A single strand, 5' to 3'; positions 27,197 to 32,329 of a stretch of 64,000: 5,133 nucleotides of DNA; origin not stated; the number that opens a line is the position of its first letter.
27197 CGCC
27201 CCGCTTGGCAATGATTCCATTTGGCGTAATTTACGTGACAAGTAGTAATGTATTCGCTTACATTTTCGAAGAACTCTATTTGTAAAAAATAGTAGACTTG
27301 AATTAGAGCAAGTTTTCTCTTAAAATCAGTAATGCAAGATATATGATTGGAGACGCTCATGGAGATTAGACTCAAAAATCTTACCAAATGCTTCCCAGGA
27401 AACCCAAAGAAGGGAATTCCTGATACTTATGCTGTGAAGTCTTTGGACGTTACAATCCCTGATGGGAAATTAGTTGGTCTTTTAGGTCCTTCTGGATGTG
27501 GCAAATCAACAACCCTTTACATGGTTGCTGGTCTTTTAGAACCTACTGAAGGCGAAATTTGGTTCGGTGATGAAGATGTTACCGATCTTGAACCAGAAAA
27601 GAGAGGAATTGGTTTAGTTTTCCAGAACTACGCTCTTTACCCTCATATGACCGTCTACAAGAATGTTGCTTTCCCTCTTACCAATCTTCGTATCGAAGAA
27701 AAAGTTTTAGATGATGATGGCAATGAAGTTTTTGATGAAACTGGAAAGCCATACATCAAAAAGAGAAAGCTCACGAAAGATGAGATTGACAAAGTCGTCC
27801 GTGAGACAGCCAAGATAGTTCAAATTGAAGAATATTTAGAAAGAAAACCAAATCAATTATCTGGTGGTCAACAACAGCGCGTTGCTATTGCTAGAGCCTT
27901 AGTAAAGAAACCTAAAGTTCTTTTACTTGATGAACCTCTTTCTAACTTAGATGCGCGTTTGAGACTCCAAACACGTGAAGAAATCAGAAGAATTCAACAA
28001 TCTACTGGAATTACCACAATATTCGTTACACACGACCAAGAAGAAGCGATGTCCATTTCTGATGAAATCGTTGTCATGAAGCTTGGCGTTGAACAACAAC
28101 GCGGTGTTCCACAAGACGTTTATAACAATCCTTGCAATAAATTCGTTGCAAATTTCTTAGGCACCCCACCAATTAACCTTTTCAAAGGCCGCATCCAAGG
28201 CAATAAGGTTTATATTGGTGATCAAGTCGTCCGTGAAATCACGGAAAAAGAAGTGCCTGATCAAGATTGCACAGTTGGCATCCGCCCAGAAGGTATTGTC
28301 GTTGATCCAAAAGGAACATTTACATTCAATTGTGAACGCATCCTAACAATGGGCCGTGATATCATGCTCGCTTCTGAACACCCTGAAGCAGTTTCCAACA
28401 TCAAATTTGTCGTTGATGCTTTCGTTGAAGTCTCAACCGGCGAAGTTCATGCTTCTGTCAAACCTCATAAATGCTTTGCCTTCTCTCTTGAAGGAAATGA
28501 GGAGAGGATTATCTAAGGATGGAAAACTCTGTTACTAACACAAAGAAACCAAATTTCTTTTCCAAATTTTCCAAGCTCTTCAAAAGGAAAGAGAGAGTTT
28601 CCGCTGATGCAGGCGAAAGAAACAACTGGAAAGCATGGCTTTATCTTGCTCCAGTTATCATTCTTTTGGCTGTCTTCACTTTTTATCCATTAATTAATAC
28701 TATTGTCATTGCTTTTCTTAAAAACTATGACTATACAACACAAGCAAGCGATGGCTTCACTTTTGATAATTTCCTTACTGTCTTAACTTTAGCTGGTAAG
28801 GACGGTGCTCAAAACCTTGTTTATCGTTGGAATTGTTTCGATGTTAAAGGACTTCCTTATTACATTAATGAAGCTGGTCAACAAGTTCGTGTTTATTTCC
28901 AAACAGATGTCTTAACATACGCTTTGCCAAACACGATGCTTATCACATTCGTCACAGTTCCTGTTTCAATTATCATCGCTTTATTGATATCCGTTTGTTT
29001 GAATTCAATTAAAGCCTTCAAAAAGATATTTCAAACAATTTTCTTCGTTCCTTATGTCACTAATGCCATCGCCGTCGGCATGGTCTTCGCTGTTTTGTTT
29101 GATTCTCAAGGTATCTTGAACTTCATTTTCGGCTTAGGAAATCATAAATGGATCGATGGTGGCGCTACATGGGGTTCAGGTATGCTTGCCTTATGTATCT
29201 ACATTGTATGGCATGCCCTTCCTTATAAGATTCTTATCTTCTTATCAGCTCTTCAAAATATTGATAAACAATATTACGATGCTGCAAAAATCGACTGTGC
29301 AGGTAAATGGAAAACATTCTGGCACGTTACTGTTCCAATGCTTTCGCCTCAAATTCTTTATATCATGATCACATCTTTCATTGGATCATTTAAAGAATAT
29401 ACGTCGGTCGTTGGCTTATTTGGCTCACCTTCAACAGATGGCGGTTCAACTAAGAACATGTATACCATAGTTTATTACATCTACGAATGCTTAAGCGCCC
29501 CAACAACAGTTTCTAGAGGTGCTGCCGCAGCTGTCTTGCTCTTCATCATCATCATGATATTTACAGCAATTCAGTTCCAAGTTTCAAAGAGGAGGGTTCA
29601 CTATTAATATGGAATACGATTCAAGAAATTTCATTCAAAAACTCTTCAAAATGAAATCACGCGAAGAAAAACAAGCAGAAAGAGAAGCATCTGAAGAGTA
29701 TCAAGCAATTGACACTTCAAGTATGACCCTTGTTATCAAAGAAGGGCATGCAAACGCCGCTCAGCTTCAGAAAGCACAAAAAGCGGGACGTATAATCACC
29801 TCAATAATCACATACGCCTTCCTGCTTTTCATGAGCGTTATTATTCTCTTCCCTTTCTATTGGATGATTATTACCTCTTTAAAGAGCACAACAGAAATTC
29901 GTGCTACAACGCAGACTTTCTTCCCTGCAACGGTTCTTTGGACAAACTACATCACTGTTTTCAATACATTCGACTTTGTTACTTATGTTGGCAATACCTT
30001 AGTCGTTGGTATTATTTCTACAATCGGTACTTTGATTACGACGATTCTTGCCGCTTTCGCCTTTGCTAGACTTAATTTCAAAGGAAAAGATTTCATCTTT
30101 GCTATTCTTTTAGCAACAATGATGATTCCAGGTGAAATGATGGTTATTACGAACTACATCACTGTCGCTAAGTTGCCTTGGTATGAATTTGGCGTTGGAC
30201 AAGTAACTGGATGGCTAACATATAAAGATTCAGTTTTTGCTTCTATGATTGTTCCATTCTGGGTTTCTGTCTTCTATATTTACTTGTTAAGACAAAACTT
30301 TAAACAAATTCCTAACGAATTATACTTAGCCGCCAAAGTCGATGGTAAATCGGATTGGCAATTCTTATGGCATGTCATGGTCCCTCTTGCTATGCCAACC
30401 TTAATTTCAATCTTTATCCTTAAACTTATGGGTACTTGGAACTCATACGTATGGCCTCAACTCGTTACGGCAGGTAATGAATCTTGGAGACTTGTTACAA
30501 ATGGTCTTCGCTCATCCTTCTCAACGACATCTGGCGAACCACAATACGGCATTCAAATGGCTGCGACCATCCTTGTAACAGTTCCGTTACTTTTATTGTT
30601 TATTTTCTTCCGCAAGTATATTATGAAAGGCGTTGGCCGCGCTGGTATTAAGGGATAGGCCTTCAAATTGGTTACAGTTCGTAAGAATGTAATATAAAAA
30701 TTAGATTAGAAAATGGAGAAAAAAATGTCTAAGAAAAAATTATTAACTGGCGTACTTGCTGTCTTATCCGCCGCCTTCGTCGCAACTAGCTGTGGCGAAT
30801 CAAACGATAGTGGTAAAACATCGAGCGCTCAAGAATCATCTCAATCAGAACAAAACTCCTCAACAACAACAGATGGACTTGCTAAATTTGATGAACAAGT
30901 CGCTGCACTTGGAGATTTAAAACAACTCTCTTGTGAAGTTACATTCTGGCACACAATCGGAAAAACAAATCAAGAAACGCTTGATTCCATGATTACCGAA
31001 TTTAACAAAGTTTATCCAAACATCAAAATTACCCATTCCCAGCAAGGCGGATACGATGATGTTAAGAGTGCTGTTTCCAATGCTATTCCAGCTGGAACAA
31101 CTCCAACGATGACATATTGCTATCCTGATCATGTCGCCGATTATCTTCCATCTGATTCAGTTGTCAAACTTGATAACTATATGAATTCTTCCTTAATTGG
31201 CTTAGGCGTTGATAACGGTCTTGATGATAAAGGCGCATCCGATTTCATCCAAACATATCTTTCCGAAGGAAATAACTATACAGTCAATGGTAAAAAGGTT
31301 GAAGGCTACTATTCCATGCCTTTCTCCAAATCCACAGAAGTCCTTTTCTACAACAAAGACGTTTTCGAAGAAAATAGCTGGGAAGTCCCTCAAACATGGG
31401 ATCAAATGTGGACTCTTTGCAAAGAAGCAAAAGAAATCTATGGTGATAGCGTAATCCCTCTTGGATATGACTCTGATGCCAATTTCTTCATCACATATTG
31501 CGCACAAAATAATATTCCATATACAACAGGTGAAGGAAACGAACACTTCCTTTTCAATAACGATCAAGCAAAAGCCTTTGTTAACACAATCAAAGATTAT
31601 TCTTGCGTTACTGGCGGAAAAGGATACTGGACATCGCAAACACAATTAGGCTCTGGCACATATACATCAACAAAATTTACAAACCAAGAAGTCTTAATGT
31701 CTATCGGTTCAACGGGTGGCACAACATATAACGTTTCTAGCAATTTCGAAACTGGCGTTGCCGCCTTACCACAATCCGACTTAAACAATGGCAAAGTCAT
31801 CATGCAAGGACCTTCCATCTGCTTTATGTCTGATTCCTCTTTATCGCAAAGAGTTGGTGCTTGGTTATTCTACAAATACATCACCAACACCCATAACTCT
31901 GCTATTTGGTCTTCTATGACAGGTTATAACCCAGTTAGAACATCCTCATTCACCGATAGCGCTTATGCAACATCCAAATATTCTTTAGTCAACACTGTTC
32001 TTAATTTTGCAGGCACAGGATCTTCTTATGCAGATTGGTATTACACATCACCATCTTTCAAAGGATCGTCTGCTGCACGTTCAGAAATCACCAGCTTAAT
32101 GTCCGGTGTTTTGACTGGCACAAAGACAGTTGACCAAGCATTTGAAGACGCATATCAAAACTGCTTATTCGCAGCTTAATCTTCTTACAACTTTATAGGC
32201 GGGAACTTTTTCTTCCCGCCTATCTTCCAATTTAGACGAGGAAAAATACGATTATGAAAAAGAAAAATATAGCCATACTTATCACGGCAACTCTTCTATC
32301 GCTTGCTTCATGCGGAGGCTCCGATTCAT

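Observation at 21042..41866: A 21-kb surface island that looks built to capture, cut and import extracellular DNA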

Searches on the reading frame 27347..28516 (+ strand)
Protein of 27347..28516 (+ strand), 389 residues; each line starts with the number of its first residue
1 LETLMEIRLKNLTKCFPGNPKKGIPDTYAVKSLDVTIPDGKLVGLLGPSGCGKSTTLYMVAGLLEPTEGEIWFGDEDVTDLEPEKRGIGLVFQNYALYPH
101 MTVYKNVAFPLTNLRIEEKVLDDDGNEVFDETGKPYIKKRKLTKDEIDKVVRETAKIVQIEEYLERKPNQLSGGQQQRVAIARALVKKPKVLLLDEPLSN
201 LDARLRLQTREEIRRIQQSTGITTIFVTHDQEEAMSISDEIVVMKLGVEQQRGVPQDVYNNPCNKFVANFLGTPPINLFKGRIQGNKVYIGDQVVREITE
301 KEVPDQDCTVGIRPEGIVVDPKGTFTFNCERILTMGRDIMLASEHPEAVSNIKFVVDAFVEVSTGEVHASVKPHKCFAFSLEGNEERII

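Call 5: search_protein_families(library=pfam, proteins=[window:27347-28516:+], max_evalue=0.01)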
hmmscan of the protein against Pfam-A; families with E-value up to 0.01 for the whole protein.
window:27347-28516:+ (389 aa): 6 families
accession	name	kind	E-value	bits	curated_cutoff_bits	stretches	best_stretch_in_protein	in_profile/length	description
PF00005.33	ABC_tran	-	4.4e-37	128.2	25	1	31-198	2-136/137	ABC transporter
PF13304.12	AAA_21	-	6e-06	27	27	1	144-232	220-301/304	AAA domain, putative AbiEii toxin, Type IV TA system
PF17850.7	CysA_C_terminal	-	6.2e-06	27.1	29.7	1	277-318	1-42/43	CysA C-terminal regulatory domain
PF17912.7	OB_MalK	-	6.9e-06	27.3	27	1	272-317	1-53/53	MalK OB fold domain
PF02463.25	SMC_N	-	0.0021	17.9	40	0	135-244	97-211/220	RecF/RecN/SMC N terminal domain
PF13481.12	AAA_25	-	0.0047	17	27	0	36-83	29-70/195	AAA domain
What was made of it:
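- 27347..28516 (+): ABC importer ATPase (MalK/UgpC-like). It carries an insertion of about 30 aa in the helical subdomain. Pfam gives ABC_tran 128 bits plus OB_MalK and CysA_C_terminal (call 5).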

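Call 10: search_protein_families(library=ncbifam, proteins=[window:27347-28516:+], max_evalue=0.01)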
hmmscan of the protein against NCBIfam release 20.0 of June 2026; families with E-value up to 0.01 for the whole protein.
window:27347-28516:+ (389 aa): 191 families (the best 25 are shown)
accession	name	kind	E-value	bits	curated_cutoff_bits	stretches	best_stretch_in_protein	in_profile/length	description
NF008653.0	PRK11650.1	subfamily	2e-104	349.5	432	2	137-382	101-350/357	sn-glycerol-3-phosphate ABC transporter ATP-binding protein UgpC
NF040933.2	ABC_arch_GlcV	equivalog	3.4e-100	335.4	450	2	128-321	100-290/357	glucose ABC transporter ATP-binding protein GlcV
TIGR03265.1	PhnT2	equivalog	7.8e-91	304.9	457.7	2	138-333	102-300/353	putative 2-aminoethylphosphonate ABC transporter ATP-binding protein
NF006987.0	PRK09452.1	equivalog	9.5e-90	301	482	2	137-319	114-301/378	spermidine/putrescine ABC transporter ATP-binding protein PotA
NF008513.0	PRK11432.1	equivalog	6.8e-89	298.2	496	2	137-330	103-296/351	ferric ABC transporter ATP-binding protein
NF043075.1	MMSYN1_0197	equivalog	3.9e-88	295.7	550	2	137-328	99-289/341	spermidine/putrescine ABC transporter ATP-binding protein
TIGR01187.1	potA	subfamily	1.9e-86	290.1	355.6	2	137-320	67-255/325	polyamine ABC transporter ATP-binding protein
NF008233.0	PRK11000.1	equivalog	8.5e-84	281.5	568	2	138-384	101-358/369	maltose/maltodextrin ABC transporter ATP-binding protein MalK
TIGR00968.1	3a0106s01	subfamily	1.9e-76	256.7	342.75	1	21-273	7-233/237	sulfate ABC transporter ATP-binding protein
NF040840.2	tungstate_WtpC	equivalog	9.4e-75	252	440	2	137-322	97-281/347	tungstate ABC transporter ATP-binding protein WtpC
TIGR03258.1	PhnT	equivalog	1e-72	245.2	499.15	1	30-324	24-298/359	2-aminoethylphosphonate ABC transport system ATP-binding subunit PhnT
NF008105.0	PRK10851.1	equivalog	5.6e-70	235.8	502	2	139-295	105-259/362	sulfate/thiosulfate ABC transporter ATP-binding protein CysA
NF008621.0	PRK11607.1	equivalog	4.1e-69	233.2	613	2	137-285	116-262/377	putrescine ABC transporter ATP-binding subunit PotG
TIGR01186.1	proV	subfamily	2.5e-60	204.5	326.6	2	140-273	99-232/363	betaine/proline/choline family ABC transporter ATP-binding protein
NF040729.1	ABC_ATP_SaoA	equivalog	1.8e-50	171.6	360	2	137-245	99-207/248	ABC transporter ATP-binding protein SaoA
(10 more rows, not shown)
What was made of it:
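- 27347..28516 (+): The best NCBIfam match is UgpC at 349.5 bits, below the 432-bit cut-off and aligned in two stretches (call 10).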

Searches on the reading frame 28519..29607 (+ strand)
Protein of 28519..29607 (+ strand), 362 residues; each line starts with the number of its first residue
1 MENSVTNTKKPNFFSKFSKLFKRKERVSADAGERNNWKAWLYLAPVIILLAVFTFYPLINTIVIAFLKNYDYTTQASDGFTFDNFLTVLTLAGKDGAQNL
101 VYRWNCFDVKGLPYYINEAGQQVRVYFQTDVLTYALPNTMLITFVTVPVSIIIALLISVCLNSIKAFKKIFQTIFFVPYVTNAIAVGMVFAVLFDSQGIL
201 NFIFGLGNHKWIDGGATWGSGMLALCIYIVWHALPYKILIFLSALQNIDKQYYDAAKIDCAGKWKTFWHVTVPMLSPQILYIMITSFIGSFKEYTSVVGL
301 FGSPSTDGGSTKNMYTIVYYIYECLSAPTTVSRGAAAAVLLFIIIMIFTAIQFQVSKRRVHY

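Call 5: search_protein_families(library=pfam, proteins=[window:28519-29607:+], max_evalue=0.01)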
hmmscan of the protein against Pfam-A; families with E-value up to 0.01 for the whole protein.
window:28519-29607:+ (362 aa): 1 family
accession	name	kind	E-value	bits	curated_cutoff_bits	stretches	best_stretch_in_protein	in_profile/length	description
PF00528.27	BPD_transp_1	-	1.5e-20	74.2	26.4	1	150-358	5-181/184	Binding-protein-dependent transport system inner membrane component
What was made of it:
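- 28519..29607 (+): ABC importer permease 1. Pfam BPD_transp_1 scores 74.2 bits (call 5).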

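Call 10: search_protein_families(library=ncbifam, proteins=[window:28519-29607:+], max_evalue=0.01)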
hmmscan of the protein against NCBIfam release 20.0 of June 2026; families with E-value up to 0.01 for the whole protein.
window:28519-29607:+ (362 aa): 24 families
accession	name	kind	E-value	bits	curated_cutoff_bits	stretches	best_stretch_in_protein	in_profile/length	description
NF007852.0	PRK10561.1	equivalog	4.7e-24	85.7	335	1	131-362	67-294/295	sn-glycerol-3-phosphate ABC transporter permease UgpA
TIGR03262.1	PhnU2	equivalog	5.5e-19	68.2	593.25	1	122-359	42-260/546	putative 2-aminoethylphosphonate ABC transporter permease subunit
NF008232.0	PRK10999.1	equivalog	2e-18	66.4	392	2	139-359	290-518/520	maltose ABC transporter permease MalF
TIGR00969.1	3a0106s02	subfamily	6.7e-14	52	240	1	129-347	56-268/272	sulfate ABC transporter permease subunit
TIGR02141.1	modB_ABC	equivalog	9.4e-12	45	182.6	1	139-349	3-201/208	molybdate ABC transporter permease subunit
TIGR01581.1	Mo_ABC_porter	hypoth_equivalog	9.6e-12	44.9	210.3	1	135-345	18-219/225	ABC transporter permease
NF040931.1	ABC_arch_GlcT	equivalog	1.7e-11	44.3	360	1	127-347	46-262/278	glucose ABC transporter permease GlcT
NF006939.0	PRK09421.1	equivalog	2e-11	43.8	262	1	139-359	19-227/230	molybdate ABC transporter permease subunit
TIGR02140.1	permease_CysW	equivalog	2.7e-11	43.5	329.1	1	131-352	44-252/261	sulfate ABC transporter permease subunit CysW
NF008208.0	PRK10971.1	equivalog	6.3e-09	35.7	415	1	135-347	59-265/277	sulfate/thiosulfate ABC transporter permease CysT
NF008620.0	PRK11602.1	equivalog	6.3e-09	35.4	442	1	129-357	60-278/291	sulfate/thiosulfate ABC transporter permease CysW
NF007044.0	PRK09497.1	equivalog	4.1e-08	33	348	1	129-357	62-276/285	spermidine/putrescine ABC transporter permease PotB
TIGR02139.1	permease_CysT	equivalog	1.7e-07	31.1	246.1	1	132-314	48-224/265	sulfate ABC transporter permease subunit CysT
TIGR01253.1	thiP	equivalog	3.4e-07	29.7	395.1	1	115-357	28-259/519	thiamine/thiamine pyrophosphate ABC transporter permease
NF043074.1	MMSYN1_0196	equivalog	1.9e-05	24.1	350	1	126-357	57-264/277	spermidine/putrescine ABC transporter permease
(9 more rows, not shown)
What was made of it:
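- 28519..29607 (+): The best NCBIfam match is UgpA, far below its cut-off (call 10).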

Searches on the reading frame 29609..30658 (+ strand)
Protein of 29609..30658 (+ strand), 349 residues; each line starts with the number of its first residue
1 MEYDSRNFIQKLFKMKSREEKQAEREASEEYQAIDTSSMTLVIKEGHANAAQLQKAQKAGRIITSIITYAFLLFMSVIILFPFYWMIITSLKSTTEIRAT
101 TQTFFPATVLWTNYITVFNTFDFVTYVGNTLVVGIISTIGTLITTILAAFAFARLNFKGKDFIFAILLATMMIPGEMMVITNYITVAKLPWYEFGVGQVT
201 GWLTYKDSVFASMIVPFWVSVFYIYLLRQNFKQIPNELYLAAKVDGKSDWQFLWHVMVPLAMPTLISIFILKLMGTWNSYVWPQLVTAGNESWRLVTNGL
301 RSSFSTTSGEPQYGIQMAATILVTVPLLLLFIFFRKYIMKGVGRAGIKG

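Call 5: search_protein_families(library=pfam, proteins=[window:29609-30658:+], max_evalue=0.01)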
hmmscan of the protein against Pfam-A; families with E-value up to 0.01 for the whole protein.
window:29609-30658:+ (349 aa): 2 families
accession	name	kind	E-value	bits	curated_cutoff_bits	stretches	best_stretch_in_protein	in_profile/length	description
PF00528.27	BPD_transp_1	-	1.4e-18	67.7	26.4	1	146-342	6-182/184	Binding-protein-dependent transport system inner membrane component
PF22420.1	MglA_C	-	0.0048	17.2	26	0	1-82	6-87/112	Macrophage Locus Protein A, C-terminal domain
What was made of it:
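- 29609..30658 (+): ABC importer permease 2. Pfam BPD_transp_1 scores 67.7 bits (call 5).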

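Call 10: search_protein_families(library=ncbifam, proteins=[window:29609-30658:+], max_evalue=0.01)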
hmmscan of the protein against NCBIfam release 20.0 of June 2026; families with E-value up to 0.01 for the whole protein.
window:29609-30658:+ (349 aa): 14 families
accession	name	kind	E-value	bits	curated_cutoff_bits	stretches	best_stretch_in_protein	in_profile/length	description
NF008210.0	PRK10973.1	equivalog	8e-27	94.6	297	1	64-342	8-276/281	sn-glycerol-3-phosphate ABC transporter permease UgpE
NF040932.1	ABC_arch_GlcU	equivalog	3.9e-25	89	340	1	67-343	4-265/272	glucose ABC transporter permease GlcU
NF008231.0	PRK10998.1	equivalog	8.6e-21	74.8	261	1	63-349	11-296/296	maltose ABC transporter permease MalG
TIGR01581.1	Mo_ABC_porter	hypoth_equivalog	5.6e-10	39.1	210.3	1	113-329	9-223/225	ABC transporter permease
NF011624.0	PRK15050.1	equivalog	1.1e-07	31.2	247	1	48-281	8-234/297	2-aminoethylphosphonate ABC transporter permease subunit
TIGR02141.1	modB_ABC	equivalog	1.9e-07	30.9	182.6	1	130-272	3-144/208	molybdate ABC transporter permease subunit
NF006939.0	PRK09421.1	equivalog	2.1e-07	30.6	262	1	130-272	15-157/230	molybdate ABC transporter permease subunit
NF040839.1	tungstate_WtpB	equivalog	3.7e-07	30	340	1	125-271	44-188/251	tungstate ABC transporter permease WtpB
NF007047.0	PRK09500.1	equivalog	6.2e-07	29.3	326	1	70-279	9-199/257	spermidine/putrescine ABC transporter permease PotC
NF008232.0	PRK10999.1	equivalog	1.2e-06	27.6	392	1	213-290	379-457/520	maltose ABC transporter permease MalF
NF007044.0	PRK09497.1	equivalog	1.2e-05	24.9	348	1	68-335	12-273/285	spermidine/putrescine ABC transporter permease PotB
NF008196.0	PRK10952.1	equivalog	0.00035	19.5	439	1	226-276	226-276/356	glycine betaine/L-proline ABC transporter permease ProW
TIGR03262.1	PhnU2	equivalog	0.00098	17.9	593.25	1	67-287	6-212/546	putative 2-aminoethylphosphonate ABC transporter permease subunit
TIGR03226.1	PhnU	equivalog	0.002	17.6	283.45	0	49-335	27-301/311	2-aminoethylphosphonate ABC transporter permease subunit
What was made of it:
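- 29609..30658 (+): The best NCBIfam match is UgpE, far below its cut-off (call 10).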

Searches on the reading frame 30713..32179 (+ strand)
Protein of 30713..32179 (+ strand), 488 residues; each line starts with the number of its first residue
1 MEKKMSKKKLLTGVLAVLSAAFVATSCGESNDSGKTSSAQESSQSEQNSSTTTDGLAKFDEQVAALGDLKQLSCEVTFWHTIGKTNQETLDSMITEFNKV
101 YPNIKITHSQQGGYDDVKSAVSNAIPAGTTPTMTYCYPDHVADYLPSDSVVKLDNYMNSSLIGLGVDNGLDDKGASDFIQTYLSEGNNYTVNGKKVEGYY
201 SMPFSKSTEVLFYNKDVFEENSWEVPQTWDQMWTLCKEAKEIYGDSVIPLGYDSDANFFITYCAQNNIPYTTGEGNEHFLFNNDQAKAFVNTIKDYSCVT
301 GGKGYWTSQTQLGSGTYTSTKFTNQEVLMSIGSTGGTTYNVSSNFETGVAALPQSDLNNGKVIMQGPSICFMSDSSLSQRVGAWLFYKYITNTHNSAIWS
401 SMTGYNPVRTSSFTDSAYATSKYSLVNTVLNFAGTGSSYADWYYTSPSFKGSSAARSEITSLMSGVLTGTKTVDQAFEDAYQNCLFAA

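Call 5: search_protein_families(library=pfam, proteins=[window:30713-32179:+], max_evalue=0.01)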
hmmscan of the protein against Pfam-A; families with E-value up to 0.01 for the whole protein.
window:30713-32179:+ (488 aa): 2 families
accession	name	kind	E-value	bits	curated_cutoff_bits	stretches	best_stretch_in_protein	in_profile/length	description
PF13416.11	SBP_bac_8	-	1.4e-33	117.3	27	1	93-419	2-272/279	Bacterial extracellular solute-binding protein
PF01547.30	SBP_bac_1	-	4.2e-18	66.8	26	1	86-392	4-302/307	Bacterial extracellular solute-binding protein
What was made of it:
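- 30713..32179 (+): SBP1: substrate-binding lipoprotein. Pfam gives SBP_bac_8 117 bits and SBP_bac_1 (call 5).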

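Call 10: search_protein_families(library=ncbifam, proteins=[window:30713-32179:+], max_evalue=0.01)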
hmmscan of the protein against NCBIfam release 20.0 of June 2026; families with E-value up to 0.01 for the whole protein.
window:30713-32179:+ (488 aa): 6 families
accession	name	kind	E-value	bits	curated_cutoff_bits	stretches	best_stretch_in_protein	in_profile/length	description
NF008211.0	PRK10974.1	equivalog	5.5e-20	71.4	411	1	71-413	24-356/439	sn-glycerol-3-phosphate ABC transporter substrate-binding protein UgpB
TIGR03850.1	bind_CPR_0540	equivalog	6e-13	48.2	299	1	16-241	9-193/437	carbohydrate ABC transporter substrate-binding protein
NF045826.1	lipo_P68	equivalog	4e-08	32.2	200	2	257-348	289-371/669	P68 family surface lipoprotein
TIGR03851.1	chitin_NgcE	equivalog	2.9e-07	29.8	399.65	1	207-254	161-205/450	N-acetylglucosamine/diacetylchitobiose ABC transporter substrate-binding protein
NF053763.1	ABCarbgalBndGanS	equivalog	0.00025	19.9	700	1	190-240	128-177/420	galactooligosaccharide ABC transporter substrate-binding protein GanS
NF033817.2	Mplas_variab_LP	domain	0.01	15.8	22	0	5-31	1-29/29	variable surface lipoprotein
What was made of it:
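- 30713..32179 (+): It has a weak UgpB hit and a mycoplasma P68-lipoprotein family hit (call 10).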
